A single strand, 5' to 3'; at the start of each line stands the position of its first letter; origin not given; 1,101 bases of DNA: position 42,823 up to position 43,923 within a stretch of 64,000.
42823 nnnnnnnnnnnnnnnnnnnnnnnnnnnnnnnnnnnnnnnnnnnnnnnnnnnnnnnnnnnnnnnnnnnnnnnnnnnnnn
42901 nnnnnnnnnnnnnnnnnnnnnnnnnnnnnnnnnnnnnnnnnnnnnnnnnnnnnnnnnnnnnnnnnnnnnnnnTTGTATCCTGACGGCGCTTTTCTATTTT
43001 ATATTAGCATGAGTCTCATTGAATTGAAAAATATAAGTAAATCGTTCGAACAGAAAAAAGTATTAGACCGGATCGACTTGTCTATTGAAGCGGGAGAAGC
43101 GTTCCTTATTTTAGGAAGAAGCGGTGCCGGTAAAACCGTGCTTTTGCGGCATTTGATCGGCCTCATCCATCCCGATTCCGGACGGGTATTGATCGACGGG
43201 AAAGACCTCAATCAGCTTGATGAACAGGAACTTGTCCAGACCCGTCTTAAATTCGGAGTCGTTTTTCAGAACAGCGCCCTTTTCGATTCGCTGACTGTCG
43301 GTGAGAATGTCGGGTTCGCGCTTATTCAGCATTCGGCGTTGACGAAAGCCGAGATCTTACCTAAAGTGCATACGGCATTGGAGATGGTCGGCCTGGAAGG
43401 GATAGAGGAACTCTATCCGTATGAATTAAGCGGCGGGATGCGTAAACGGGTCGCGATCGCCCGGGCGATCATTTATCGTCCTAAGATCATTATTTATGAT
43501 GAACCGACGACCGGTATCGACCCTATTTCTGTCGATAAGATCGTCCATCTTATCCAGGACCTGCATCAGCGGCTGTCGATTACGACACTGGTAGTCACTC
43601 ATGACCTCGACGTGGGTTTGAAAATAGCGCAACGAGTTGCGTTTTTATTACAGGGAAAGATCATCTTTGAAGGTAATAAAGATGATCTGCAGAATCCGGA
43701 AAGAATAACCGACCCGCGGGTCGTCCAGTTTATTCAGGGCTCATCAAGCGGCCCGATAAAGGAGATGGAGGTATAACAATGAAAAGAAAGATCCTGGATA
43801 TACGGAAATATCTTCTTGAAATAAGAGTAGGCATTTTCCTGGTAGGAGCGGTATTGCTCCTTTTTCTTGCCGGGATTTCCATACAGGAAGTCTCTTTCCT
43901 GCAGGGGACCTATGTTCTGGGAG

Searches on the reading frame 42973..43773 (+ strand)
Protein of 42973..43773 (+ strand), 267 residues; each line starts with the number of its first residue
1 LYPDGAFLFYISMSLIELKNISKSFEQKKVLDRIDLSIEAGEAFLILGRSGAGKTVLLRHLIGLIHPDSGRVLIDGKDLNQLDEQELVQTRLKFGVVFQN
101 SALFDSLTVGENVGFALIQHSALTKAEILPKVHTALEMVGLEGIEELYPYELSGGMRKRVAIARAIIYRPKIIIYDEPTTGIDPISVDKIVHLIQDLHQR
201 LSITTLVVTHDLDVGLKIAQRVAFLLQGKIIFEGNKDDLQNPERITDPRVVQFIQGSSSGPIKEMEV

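Call 33: search_protein_families(library=pfam, proteins=[window:42973-43773:+], max_evalue=0.00001)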
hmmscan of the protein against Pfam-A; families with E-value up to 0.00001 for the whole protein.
window:42973-43773:+ (267 aa): 2 families
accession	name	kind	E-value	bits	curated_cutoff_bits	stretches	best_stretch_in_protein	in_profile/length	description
PF00005.33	ABC_tran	-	1.7e-35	123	25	1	31-180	1-137/137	ABC transporter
PF13304.12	AAA_21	-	2.8e-06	28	27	0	135-211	221-299/304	AAA domain, putative AbiEii toxin, Type IV TA system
